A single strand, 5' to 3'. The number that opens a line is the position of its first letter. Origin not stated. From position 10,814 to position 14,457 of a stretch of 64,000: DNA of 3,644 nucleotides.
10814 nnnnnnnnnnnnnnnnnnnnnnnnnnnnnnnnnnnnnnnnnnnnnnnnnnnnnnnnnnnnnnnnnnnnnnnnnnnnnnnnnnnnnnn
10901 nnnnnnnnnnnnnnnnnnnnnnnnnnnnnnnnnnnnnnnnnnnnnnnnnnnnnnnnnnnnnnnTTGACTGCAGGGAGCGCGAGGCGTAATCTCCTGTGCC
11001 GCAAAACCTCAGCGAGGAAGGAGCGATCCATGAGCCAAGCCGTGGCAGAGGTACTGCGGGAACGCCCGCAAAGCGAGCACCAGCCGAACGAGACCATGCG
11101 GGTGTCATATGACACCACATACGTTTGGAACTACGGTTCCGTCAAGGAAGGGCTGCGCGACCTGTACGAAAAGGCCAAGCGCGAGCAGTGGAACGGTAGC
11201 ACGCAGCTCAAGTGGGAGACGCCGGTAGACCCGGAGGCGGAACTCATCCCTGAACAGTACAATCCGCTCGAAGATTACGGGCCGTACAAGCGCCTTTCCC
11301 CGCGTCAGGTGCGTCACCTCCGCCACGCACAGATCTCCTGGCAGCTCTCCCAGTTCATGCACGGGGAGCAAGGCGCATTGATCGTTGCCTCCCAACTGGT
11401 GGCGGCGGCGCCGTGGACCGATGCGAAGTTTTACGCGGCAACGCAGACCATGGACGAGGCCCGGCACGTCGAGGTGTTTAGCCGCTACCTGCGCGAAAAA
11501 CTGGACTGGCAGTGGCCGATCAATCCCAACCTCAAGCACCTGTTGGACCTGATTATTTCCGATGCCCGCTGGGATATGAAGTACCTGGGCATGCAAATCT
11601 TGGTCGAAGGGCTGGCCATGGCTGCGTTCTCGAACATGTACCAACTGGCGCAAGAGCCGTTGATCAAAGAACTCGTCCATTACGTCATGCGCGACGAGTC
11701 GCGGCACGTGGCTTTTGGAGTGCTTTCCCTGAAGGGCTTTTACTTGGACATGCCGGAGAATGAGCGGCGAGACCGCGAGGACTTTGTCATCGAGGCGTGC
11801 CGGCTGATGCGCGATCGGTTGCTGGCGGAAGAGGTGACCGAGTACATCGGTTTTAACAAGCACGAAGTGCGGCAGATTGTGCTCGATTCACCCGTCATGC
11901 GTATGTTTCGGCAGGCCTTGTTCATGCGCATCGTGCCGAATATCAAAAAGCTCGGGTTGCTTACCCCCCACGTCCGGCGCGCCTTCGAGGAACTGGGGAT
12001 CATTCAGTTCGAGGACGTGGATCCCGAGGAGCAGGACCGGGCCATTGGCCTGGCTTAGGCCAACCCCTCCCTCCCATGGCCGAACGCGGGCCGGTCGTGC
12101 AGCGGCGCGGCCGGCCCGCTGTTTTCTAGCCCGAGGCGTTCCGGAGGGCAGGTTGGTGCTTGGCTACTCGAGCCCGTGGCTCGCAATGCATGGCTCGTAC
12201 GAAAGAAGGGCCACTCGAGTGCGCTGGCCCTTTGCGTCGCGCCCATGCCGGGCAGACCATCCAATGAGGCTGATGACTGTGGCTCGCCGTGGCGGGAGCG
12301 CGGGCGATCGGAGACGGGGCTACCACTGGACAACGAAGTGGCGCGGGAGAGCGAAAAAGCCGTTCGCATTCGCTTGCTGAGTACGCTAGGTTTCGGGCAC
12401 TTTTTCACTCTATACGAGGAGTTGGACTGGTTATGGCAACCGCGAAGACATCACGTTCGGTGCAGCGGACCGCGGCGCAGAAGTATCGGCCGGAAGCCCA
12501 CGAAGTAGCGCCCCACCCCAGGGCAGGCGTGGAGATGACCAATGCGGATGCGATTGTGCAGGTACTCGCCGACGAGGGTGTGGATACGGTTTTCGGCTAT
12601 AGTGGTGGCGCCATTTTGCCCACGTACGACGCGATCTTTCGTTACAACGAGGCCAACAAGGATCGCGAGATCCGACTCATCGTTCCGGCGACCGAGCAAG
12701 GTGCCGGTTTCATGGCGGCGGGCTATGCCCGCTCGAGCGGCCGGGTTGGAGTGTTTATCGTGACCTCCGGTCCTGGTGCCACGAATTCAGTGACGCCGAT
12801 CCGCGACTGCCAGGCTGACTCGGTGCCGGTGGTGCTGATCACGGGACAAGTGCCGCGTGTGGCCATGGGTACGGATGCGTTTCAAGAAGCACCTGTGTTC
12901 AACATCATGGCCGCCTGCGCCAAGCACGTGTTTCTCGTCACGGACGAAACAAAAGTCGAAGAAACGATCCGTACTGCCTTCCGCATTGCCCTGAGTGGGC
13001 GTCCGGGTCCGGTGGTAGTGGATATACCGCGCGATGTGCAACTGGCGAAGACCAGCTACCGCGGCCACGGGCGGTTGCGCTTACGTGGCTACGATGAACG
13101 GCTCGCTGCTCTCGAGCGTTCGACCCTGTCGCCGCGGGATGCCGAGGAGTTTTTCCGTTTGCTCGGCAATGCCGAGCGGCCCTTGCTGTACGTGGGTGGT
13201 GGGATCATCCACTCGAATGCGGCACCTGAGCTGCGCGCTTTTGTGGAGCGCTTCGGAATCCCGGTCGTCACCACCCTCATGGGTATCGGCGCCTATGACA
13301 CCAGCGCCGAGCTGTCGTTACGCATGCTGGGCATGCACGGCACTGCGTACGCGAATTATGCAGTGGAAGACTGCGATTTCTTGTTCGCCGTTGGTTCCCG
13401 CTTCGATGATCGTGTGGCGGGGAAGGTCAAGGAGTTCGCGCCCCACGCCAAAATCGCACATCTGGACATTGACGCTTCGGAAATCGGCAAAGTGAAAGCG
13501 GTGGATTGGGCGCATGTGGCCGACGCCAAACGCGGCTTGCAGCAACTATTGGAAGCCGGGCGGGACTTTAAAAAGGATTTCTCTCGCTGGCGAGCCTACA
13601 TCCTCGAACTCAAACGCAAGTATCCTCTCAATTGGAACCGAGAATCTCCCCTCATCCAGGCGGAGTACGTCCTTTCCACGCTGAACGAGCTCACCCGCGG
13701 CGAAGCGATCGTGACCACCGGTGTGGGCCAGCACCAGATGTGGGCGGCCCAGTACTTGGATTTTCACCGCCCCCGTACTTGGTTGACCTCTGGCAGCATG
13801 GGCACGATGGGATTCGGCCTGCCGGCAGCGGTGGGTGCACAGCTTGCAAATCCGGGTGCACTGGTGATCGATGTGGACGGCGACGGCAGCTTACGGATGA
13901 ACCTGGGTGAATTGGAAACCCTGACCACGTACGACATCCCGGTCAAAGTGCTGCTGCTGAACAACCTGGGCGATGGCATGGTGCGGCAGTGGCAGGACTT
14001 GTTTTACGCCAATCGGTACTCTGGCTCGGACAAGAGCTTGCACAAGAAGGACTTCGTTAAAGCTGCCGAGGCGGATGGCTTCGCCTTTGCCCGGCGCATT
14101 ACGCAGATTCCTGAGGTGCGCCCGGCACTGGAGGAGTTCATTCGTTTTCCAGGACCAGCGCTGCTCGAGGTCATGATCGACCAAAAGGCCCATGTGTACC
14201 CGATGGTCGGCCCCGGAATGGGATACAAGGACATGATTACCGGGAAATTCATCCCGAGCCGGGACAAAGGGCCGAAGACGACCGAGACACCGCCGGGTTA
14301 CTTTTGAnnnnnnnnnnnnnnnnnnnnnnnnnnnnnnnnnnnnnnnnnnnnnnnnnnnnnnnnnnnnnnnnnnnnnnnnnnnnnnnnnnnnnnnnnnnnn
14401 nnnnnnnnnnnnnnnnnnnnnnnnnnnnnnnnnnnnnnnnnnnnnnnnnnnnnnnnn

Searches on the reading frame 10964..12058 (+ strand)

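Call 57: search_protein_families(library=pfam, proteins=[window:10964-12058:+], max_evalue=0.0001)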
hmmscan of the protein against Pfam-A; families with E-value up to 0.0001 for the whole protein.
window:10964-12058:+ (364 aa): 1 family
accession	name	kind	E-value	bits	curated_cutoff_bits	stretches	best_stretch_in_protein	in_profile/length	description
PF11583.14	AurF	-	7e-10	39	29.6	1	62-331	6-282/282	P-aminobenzoate N-oxygenase AurF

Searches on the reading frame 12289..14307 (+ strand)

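Call 58: search_protein_families(library=pfam, proteins=[window:12289-14307:+], max_evalue=0.0001)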
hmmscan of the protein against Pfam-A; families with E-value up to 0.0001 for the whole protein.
window:12289-14307:+ (672 aa): 3 families
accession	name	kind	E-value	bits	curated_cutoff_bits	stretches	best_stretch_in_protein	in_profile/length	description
PF02775.26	TPP_enzyme_C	-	7.8e-50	169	21.9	1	478-628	1-151/151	Thiamine pyrophosphate enzyme, C-terminal TPP binding domain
PF00205.28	TPP_enzyme_M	-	5.7e-44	149.6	30.4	1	287-420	3-137/137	Thiamine pyrophosphate enzyme, central domain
PF02776.23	TPP_enzyme_N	-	1.6e-34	118.6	26.8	1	83-200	1-112/119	Thiamine pyrophosphate enzyme, N-terminal TPP binding domain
